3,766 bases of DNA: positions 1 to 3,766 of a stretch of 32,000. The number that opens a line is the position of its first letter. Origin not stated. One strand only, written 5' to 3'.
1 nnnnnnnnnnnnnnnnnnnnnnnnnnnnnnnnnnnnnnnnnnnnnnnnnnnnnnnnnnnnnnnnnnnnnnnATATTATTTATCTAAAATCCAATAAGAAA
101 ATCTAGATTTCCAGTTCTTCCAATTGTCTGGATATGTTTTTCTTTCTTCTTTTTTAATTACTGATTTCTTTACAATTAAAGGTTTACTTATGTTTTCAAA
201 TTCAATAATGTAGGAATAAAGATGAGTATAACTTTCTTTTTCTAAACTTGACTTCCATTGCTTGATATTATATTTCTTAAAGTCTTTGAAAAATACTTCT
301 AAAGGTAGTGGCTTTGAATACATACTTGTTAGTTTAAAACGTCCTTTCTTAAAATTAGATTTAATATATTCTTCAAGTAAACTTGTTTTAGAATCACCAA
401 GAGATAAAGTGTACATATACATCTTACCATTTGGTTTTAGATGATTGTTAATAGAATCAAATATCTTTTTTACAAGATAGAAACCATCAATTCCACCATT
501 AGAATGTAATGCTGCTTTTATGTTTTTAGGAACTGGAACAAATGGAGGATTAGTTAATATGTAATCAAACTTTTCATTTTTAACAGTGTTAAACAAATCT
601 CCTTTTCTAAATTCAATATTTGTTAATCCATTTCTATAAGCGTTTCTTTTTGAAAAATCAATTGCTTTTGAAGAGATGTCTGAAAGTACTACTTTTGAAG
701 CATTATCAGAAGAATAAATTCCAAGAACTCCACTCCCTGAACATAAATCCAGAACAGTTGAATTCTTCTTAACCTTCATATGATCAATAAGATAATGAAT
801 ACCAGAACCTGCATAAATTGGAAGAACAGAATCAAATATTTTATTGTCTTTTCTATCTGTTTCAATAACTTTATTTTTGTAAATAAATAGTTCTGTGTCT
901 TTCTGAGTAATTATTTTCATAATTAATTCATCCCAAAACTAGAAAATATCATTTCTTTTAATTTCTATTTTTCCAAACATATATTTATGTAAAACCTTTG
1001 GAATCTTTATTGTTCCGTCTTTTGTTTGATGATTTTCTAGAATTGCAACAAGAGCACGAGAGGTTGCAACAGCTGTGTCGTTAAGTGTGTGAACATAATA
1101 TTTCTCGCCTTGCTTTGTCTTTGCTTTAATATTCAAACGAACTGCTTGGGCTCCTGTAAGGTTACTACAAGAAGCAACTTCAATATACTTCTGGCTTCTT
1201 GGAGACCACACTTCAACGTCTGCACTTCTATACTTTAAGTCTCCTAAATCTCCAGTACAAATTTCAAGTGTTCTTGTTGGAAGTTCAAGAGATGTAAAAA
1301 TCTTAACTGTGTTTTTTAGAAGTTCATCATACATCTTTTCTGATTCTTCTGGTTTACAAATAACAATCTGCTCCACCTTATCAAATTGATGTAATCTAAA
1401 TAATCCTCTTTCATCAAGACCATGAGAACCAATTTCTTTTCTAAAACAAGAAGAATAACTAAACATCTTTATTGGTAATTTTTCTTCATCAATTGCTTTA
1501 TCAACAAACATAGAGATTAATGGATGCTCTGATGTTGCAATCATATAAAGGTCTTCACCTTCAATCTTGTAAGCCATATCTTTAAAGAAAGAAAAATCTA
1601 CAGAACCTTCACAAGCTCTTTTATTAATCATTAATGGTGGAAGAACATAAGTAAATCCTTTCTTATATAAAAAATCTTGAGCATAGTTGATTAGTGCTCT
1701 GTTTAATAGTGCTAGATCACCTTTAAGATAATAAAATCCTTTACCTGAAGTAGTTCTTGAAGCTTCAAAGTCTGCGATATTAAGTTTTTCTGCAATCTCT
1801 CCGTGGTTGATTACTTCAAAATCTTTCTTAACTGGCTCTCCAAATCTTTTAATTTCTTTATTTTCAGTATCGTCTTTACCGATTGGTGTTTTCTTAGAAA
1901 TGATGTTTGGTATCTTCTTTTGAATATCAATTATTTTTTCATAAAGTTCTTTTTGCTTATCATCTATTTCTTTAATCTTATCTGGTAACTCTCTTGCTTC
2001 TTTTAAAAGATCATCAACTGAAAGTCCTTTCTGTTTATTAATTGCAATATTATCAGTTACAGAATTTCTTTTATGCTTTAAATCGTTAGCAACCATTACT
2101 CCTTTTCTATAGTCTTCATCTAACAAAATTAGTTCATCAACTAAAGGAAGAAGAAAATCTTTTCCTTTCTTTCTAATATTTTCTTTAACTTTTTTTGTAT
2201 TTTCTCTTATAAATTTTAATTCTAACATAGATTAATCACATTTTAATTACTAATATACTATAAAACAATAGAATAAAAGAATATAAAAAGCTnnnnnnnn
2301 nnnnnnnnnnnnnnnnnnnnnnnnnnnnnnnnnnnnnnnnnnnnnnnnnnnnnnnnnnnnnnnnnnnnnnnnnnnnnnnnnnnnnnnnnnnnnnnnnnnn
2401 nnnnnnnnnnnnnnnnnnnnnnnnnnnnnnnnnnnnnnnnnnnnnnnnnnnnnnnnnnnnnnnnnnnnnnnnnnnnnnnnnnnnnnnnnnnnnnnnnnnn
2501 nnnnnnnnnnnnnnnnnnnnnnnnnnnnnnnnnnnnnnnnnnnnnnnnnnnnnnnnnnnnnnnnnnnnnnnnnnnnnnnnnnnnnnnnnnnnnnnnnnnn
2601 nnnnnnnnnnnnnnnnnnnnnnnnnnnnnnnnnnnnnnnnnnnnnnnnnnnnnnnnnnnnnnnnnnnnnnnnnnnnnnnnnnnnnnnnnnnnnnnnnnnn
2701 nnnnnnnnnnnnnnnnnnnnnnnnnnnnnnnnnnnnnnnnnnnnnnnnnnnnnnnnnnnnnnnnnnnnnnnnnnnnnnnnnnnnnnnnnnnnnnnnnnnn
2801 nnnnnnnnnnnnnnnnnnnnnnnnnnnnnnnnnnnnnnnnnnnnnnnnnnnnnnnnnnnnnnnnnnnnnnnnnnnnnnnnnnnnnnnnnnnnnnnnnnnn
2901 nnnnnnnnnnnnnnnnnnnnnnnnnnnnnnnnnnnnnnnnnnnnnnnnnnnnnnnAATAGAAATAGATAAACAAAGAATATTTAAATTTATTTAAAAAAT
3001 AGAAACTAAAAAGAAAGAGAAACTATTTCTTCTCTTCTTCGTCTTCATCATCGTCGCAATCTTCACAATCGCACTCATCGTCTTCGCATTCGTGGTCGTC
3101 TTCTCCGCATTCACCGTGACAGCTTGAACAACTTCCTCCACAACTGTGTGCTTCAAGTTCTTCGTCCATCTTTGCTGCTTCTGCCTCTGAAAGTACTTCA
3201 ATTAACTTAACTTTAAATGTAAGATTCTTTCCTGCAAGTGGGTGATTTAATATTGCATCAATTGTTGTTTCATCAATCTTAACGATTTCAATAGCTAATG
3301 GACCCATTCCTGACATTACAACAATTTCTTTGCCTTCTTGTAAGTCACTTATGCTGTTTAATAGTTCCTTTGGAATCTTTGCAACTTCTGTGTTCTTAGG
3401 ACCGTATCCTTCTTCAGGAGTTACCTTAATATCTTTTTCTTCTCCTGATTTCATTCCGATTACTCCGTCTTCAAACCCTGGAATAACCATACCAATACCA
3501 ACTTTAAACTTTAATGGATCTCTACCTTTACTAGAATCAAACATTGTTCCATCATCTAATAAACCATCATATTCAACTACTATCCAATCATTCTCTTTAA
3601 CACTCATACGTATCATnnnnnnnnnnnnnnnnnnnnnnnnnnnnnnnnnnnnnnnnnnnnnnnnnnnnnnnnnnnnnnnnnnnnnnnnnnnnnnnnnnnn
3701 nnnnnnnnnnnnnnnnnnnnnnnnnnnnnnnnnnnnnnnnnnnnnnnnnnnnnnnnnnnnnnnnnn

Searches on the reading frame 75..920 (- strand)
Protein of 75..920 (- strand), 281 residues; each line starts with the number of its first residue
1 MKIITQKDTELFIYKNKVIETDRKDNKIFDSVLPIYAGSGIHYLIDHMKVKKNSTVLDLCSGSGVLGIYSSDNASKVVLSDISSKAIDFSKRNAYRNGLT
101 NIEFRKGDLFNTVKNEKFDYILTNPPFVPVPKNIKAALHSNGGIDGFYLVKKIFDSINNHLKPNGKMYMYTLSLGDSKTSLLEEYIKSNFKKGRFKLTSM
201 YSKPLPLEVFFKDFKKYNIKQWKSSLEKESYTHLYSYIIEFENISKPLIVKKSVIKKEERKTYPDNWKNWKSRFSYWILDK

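Call 57: search_protein_families(library=pfam, proteins=[window:75-920:-], max_evalue=0.001)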
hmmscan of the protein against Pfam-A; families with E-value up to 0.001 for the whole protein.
window:75-920:- (281 aa): 14 families
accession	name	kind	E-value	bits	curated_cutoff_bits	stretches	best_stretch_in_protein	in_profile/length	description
PF05175.20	MTS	-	2.1e-21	76.7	23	1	40-173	19-142/170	Methyltransferase small domain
PF13847.12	Methyltransf_31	-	7.8e-16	58.5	27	1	51-190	2-126/145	Methyltransferase domain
PF13649.12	Methyltransf_25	-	1.3e-09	39.1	27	1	56-137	1-85/97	Methyltransferase domain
PF06325.19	PrmA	-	4.3e-09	36.7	22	1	49-124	158-233/296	Ribosomal protein L11 methyltransferase (PrmA)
PF03602.21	Cons_hypoth95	-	1.6e-08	34.9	24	1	52-130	41-126/182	Conserved hypothetical protein 95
PF13489.12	Methyltransf_23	-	8.9e-06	26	27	1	51-183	21-130/164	Methyltransferase domain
PF08241.18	Methyltransf_11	-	9.2e-06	26.7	21.2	1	57-125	1-68/95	Methyltransferase domain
PF01728.25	FtsJ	-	1.6e-05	25.4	24.1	1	44-194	12-160/181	FtsJ-like methyltransferase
PF01209.24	Ubie_methyltran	-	2.7e-05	24.1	20.1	1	44-111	39-109/233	ubiE/COQ5 methyltransferase family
PF03848.20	TehB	-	4e-05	23.6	20.4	1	44-124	22-102/193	Tellurite resistance protein TehB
PF02005.22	TRM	-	5.1e-05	23.1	27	1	46-125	43-128/376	N2,N2-dimethylguanosine tRNA methyltransferase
PF08242.18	Methyltransf_12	-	6.2e-05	24.1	30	0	57-124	1-72/98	Methyltransferase domain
PF12847.13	Methyltransf_18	-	0.00042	20.8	27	1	50-122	12-87/151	Methyltransferase domain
PF01170.24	UPF0020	-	0.00051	20.2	22.3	1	74-127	76-131/197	RMKL-like, methyltransferase domain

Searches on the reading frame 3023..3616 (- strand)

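Call 57: search_protein_families(library=pfam, proteins=[window:3023-3616:-], max_evalue=0.001)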
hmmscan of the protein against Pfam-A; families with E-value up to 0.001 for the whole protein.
window:3023-3616:- (197 aa): 1 family
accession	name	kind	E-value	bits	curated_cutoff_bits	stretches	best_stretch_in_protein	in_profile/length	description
PF00254.34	FKBP_C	-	1.4e-21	77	21.1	1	6-84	5-84/94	FKBP-type peptidyl-prolyl cis-trans isomerase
